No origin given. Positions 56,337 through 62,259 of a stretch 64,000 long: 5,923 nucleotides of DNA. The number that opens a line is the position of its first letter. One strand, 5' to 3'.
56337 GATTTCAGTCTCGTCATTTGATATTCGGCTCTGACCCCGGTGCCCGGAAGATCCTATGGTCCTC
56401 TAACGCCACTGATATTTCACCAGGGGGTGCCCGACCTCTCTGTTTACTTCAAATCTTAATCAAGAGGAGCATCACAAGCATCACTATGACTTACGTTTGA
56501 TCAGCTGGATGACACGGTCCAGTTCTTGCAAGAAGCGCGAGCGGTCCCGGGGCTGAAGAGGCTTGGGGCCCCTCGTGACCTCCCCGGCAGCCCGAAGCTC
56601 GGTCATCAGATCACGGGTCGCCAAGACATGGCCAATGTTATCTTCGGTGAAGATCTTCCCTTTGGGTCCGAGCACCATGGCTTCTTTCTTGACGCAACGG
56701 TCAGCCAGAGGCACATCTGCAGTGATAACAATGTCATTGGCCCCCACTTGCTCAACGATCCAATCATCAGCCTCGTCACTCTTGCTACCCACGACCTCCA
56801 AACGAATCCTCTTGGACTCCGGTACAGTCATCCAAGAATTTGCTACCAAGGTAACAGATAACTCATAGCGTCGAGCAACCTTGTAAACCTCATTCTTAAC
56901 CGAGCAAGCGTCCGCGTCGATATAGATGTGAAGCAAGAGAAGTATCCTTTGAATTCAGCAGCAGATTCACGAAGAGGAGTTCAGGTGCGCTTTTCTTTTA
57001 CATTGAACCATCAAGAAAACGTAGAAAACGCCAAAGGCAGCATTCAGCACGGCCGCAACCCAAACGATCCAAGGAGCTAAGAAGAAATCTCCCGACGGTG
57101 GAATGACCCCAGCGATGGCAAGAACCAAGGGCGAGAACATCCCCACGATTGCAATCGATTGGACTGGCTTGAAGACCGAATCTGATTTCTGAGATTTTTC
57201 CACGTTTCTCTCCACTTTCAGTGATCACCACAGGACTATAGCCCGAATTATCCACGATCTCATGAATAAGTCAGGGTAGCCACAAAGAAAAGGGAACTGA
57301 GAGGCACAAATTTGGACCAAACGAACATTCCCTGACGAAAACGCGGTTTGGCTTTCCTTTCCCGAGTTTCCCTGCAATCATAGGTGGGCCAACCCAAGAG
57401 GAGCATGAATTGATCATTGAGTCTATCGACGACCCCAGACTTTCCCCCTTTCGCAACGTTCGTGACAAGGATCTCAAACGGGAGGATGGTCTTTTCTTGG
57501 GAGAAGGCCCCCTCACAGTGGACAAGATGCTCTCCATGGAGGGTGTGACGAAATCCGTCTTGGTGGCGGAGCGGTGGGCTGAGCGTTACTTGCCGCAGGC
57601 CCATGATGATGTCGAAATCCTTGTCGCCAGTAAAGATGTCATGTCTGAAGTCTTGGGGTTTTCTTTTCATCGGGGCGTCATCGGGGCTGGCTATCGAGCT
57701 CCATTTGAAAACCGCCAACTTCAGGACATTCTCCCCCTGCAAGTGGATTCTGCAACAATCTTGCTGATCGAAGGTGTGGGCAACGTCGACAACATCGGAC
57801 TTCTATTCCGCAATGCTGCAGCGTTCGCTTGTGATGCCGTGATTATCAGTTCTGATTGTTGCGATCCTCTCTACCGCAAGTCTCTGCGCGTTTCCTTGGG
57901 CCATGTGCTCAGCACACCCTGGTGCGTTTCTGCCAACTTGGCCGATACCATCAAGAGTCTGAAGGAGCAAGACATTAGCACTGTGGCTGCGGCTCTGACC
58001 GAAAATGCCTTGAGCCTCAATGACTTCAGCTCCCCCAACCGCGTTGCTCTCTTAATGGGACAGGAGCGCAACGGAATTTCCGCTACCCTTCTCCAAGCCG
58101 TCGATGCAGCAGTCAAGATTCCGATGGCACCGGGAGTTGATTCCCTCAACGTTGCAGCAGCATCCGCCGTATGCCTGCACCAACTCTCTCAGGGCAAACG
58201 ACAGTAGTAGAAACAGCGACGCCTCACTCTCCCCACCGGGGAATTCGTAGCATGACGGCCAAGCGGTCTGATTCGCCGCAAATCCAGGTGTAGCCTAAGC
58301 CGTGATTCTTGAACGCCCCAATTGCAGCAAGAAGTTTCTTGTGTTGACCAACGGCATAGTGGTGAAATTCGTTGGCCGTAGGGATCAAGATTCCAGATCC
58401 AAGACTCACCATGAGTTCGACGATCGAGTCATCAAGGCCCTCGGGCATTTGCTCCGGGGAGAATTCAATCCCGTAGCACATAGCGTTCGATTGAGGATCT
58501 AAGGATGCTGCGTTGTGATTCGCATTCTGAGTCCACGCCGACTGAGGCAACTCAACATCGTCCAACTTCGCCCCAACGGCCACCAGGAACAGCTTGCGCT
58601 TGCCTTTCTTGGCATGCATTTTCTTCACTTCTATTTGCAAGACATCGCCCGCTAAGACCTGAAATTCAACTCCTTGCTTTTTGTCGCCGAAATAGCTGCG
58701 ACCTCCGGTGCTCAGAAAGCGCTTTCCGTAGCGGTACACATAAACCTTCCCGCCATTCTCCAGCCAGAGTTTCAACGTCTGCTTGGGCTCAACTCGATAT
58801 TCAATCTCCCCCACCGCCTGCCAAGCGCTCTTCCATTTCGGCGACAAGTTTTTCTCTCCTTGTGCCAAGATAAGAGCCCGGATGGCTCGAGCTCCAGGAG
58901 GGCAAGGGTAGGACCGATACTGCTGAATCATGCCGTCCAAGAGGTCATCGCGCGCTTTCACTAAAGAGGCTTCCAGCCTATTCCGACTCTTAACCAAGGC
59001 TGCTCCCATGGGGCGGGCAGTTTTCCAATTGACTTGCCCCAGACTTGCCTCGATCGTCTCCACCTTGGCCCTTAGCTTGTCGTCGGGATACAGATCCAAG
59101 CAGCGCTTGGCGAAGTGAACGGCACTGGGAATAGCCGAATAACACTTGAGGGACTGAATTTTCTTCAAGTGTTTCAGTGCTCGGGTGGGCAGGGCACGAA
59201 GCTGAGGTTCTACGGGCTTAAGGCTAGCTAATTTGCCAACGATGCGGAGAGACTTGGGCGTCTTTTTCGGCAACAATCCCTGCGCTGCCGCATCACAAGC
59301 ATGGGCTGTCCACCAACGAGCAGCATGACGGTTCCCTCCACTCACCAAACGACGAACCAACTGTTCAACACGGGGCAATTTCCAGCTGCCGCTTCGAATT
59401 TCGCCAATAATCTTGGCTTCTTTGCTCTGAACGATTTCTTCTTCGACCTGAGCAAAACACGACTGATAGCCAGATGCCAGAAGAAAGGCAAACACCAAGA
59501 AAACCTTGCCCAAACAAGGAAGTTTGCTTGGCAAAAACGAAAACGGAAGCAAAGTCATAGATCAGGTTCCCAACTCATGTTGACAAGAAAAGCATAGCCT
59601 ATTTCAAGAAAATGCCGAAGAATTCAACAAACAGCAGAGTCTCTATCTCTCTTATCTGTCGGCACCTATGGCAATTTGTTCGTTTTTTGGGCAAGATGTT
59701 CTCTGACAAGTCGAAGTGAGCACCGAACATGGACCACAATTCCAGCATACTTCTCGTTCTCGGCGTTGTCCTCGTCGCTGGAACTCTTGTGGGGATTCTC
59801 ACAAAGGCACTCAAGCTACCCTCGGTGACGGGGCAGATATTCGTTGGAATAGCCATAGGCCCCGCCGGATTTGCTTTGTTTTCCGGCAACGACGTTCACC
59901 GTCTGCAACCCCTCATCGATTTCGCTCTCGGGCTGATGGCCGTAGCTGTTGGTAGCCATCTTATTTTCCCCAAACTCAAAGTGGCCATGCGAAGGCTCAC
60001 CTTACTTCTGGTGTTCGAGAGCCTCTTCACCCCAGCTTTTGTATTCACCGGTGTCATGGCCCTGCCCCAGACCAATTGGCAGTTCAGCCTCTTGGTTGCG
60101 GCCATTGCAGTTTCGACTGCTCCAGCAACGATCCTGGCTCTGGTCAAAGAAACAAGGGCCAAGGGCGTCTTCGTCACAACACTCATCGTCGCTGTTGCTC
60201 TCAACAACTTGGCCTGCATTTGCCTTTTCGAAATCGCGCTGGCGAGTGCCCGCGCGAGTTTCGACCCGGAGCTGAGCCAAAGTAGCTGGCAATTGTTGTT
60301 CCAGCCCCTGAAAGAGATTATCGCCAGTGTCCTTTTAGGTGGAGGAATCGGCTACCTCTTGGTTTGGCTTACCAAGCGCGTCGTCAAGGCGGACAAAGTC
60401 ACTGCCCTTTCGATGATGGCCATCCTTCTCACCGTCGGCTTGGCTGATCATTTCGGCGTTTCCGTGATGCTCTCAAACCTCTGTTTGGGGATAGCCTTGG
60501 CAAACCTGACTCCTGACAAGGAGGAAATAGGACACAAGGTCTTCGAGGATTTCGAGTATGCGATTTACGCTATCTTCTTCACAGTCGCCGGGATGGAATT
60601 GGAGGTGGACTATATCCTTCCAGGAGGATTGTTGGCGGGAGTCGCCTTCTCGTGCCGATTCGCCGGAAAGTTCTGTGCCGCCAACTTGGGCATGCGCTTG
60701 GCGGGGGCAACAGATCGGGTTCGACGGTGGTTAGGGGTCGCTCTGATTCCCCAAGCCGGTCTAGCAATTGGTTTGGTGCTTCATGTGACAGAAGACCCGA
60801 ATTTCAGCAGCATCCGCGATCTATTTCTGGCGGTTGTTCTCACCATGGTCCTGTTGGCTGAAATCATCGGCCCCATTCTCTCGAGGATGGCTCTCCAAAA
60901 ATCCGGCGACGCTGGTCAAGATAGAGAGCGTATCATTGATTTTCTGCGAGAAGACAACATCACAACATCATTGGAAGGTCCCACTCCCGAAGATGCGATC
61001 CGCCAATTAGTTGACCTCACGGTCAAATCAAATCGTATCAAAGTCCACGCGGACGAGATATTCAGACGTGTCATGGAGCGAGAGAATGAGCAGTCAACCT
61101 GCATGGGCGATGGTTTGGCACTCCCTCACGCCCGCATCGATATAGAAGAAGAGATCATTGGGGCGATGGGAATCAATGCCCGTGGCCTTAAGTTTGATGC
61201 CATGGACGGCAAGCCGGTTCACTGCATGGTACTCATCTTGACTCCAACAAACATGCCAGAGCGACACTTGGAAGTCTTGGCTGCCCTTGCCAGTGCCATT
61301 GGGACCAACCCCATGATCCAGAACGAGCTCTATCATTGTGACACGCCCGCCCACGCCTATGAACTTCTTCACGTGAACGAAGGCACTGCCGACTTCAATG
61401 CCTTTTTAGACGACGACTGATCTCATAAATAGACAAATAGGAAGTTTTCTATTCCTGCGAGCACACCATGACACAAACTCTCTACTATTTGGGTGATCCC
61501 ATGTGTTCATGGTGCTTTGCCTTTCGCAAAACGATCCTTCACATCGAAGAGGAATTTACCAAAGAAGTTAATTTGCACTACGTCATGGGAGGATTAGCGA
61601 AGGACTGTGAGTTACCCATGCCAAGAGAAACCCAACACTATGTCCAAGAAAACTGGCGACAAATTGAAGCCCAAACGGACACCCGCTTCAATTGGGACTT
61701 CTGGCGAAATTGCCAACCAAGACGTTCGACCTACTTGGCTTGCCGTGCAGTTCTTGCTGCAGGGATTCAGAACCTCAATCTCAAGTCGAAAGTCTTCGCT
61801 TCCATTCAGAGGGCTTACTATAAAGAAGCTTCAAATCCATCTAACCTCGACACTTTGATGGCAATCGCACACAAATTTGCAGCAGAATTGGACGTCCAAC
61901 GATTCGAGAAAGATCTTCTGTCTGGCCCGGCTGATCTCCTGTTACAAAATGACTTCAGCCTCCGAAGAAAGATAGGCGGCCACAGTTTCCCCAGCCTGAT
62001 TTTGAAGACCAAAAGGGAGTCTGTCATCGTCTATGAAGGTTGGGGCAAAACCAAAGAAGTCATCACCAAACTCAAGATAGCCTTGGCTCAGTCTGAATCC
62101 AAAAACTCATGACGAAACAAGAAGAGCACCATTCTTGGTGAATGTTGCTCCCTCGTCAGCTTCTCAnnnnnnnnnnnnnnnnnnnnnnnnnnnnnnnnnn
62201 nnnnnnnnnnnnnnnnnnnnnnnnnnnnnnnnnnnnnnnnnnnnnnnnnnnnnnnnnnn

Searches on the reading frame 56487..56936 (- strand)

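Call 22: search_protein_families(library=pfam, proteins=[window:56487-56936:-], max_evalue=0.0001)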
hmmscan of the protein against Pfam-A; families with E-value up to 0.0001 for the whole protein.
window:56487-56936:- (150 aa): 1 family
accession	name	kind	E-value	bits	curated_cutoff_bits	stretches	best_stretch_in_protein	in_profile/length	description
PF02639.20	DUF188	-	2.4e-49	166.8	24.3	1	16-144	1-129/130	Uncharacterized BCR, YaiI/YqxD family COG1671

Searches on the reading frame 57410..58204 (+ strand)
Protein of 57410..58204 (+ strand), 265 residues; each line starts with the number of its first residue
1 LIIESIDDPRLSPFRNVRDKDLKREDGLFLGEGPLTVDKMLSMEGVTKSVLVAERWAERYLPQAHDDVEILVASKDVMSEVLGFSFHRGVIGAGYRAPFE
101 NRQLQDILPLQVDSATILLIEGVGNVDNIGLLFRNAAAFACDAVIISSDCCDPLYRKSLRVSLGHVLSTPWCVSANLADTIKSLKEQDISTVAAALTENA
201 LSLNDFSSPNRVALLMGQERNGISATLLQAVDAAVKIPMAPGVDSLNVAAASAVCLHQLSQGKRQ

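Call 22: search_protein_families(library=pfam, proteins=[window:57410-58204:+], max_evalue=0.0001)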
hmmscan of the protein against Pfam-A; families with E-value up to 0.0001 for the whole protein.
window:57410-58204:+ (265 aa): 1 family
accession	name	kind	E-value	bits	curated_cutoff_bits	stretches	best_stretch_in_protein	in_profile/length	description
PF00588.24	SpoU_methylase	-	6e-34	117.6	29.7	1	117-257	3-142/142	SpoU rRNA Methylase family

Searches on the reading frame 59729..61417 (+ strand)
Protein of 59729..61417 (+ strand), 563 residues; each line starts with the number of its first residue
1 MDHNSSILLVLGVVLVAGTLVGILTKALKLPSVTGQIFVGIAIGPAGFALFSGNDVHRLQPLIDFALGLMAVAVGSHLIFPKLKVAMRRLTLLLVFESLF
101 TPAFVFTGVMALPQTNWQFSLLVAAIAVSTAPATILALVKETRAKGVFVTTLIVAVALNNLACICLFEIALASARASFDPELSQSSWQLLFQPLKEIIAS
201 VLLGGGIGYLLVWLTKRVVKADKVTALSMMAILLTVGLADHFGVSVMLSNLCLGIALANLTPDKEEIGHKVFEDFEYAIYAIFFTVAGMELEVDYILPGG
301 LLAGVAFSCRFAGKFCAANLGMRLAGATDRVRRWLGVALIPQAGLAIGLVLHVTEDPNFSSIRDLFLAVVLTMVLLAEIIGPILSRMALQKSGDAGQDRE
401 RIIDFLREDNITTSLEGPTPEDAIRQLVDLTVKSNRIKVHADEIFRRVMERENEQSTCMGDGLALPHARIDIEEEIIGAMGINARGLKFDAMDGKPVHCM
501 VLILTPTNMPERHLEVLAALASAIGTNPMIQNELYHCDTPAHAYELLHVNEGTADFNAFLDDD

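Call 22: search_protein_families(library=pfam, proteins=[window:59729-61417:+], max_evalue=0.0001)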
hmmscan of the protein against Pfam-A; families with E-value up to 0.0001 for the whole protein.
window:59729-61417:+ (563 aa): 2 families
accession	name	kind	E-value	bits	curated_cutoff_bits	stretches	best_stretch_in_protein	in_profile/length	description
PF00999.27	Na_H_Exchanger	-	2.3e-24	86.4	26.2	1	19-384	5-373/375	Sodium/hydrogen exchanger, transmembrane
PF00359.27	PTS_EIIA_2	-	1.1e-22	80.9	27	1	405-547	2-141/144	Phosphoenolpyruvate-dependent sugar phosphotransferase system, EIIA 2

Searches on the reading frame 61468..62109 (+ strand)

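Call 22: search_protein_families(library=pfam, proteins=[window:61468-62109:+], max_evalue=0.0001)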
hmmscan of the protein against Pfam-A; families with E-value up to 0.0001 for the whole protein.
window:61468-62109:+ (214 aa): 1 family
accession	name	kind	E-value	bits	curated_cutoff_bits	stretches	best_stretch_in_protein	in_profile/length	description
PF13743.12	Thioredoxin_5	-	7.1e-18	65.4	27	1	8-180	3-164/186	Thioredoxin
